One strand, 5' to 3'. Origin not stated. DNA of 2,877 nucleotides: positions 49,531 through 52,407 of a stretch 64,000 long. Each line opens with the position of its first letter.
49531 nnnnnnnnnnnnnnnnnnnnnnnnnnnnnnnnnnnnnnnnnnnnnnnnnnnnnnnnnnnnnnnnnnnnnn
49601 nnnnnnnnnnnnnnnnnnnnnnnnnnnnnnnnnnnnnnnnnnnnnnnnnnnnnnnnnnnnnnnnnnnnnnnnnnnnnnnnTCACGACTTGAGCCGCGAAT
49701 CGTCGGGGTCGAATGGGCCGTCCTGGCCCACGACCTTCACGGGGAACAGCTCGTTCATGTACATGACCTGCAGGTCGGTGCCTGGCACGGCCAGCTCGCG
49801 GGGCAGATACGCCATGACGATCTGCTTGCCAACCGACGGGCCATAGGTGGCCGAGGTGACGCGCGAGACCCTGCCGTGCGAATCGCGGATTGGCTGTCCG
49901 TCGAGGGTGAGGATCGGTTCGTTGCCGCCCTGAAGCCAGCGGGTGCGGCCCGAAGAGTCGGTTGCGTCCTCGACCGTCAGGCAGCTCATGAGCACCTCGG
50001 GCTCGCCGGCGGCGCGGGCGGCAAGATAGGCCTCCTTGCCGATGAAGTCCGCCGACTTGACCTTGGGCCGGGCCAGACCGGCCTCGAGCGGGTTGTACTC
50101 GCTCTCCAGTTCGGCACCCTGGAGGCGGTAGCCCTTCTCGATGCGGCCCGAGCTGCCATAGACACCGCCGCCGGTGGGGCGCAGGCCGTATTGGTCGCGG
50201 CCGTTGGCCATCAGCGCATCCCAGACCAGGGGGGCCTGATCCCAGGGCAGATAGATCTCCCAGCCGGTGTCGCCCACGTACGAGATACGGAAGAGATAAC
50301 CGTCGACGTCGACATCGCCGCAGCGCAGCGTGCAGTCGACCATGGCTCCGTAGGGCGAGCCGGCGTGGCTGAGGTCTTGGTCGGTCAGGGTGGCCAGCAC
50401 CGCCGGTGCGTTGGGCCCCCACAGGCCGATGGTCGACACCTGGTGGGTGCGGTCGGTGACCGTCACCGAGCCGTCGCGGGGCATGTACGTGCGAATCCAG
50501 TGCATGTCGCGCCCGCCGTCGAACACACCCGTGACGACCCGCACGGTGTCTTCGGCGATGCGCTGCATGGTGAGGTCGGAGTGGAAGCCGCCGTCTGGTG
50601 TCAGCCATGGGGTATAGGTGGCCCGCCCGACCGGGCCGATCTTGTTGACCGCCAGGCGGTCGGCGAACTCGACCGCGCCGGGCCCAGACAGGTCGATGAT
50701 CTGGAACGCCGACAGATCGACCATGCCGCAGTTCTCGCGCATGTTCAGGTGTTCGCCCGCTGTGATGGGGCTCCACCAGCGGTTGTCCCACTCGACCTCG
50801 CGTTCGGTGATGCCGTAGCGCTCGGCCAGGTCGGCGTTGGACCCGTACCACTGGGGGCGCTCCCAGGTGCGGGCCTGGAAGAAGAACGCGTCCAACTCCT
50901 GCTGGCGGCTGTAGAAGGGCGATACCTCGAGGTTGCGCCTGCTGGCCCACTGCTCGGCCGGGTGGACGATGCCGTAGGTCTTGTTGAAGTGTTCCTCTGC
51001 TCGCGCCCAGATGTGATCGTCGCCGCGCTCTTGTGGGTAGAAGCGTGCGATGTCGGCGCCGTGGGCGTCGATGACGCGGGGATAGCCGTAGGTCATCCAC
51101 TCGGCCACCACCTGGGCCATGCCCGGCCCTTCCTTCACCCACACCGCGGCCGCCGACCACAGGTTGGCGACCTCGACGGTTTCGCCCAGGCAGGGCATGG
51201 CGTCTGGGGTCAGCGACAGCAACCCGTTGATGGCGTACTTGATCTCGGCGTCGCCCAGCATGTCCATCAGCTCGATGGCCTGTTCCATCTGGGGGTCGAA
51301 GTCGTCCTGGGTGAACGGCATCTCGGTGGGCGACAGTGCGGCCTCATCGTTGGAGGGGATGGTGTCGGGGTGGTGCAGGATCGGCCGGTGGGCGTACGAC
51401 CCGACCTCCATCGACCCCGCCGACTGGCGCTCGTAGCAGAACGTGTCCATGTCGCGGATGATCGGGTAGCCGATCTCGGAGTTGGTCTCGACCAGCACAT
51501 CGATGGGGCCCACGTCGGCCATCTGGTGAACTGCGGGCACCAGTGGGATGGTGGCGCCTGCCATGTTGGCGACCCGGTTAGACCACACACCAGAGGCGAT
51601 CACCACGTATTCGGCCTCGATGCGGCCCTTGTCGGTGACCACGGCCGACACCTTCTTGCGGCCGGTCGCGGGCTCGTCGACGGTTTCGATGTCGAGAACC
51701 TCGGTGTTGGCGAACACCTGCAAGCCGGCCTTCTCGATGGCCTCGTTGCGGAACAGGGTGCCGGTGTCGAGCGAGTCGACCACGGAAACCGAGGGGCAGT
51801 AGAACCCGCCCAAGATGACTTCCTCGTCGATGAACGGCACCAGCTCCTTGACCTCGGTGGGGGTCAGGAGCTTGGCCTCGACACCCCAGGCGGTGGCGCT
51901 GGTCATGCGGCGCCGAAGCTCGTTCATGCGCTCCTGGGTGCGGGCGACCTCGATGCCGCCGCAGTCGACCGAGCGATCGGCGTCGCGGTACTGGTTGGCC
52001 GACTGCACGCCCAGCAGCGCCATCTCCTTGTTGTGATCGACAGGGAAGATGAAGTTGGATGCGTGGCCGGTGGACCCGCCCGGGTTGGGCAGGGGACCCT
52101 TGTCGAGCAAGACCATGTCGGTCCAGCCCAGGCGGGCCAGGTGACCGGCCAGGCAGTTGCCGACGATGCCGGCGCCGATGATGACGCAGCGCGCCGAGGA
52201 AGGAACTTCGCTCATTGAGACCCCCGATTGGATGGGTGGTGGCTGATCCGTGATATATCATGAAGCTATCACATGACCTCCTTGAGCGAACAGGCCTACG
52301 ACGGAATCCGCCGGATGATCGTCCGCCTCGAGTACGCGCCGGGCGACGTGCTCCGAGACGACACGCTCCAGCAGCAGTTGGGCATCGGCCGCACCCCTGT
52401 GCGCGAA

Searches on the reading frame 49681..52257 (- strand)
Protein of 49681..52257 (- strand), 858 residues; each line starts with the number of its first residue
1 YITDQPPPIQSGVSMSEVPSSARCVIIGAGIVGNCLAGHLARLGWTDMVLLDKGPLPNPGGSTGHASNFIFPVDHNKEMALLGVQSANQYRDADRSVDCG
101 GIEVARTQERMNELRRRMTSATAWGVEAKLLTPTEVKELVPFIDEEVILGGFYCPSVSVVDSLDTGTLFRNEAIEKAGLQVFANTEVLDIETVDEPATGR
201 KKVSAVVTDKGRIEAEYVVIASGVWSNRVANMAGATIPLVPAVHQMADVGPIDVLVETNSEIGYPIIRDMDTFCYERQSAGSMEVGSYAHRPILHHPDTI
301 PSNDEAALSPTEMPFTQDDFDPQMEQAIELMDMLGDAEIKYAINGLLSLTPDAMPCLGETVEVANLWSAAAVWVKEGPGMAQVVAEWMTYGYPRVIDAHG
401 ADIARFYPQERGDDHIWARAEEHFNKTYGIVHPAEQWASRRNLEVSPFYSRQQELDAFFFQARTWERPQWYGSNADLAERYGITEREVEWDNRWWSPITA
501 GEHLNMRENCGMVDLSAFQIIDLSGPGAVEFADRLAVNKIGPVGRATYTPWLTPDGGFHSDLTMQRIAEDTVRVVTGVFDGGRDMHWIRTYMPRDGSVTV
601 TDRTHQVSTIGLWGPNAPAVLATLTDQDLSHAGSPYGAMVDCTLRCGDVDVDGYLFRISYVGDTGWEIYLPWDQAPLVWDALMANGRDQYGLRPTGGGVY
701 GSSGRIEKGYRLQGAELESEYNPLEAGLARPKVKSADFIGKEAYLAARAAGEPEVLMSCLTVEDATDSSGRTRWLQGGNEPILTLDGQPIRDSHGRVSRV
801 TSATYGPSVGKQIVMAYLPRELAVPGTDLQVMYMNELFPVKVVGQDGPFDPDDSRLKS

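Call 73: search_protein_families(library=pfam, proteins=[window:49681-52257:-], max_evalue=0.0001)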
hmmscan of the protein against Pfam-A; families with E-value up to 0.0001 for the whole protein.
window:49681-52257:- (858 aa): 7 families
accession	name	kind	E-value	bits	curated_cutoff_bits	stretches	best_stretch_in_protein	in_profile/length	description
PF01571.26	GCV_T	-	7.5e-60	202.8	25.6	1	449-729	2-253/255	Aminomethyltransferase folate-binding domain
PF01266.30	DAO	-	4.3e-45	155.2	27.9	1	24-387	2-353/353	FAD dependent oxidoreductase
PF08669.17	GCV_T_C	-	6.3e-13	48.9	25.9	1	781-844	13-75/80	Glycine cleavage T-protein C-terminal barrel domain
PF16350.10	FAO_M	-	1.2e-12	48.3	27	1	396-446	6-56/56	FAD dependent oxidoreductase central domain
PF07992.20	Pyr_redox_2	-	1.2e-05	25.3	26.1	0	176-235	64-119/291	Pyridine nucleotide-disulphide oxidoreductase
PF13738.12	Pyr_redox_3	-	5.8e-05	22.9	30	0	170-236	87-147/305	Pyridine nucleotide-disulphide oxidoreductase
PF01494.25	FAD_binding_3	-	8.6e-05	22.3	22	0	154-258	91-189/349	FAD binding domain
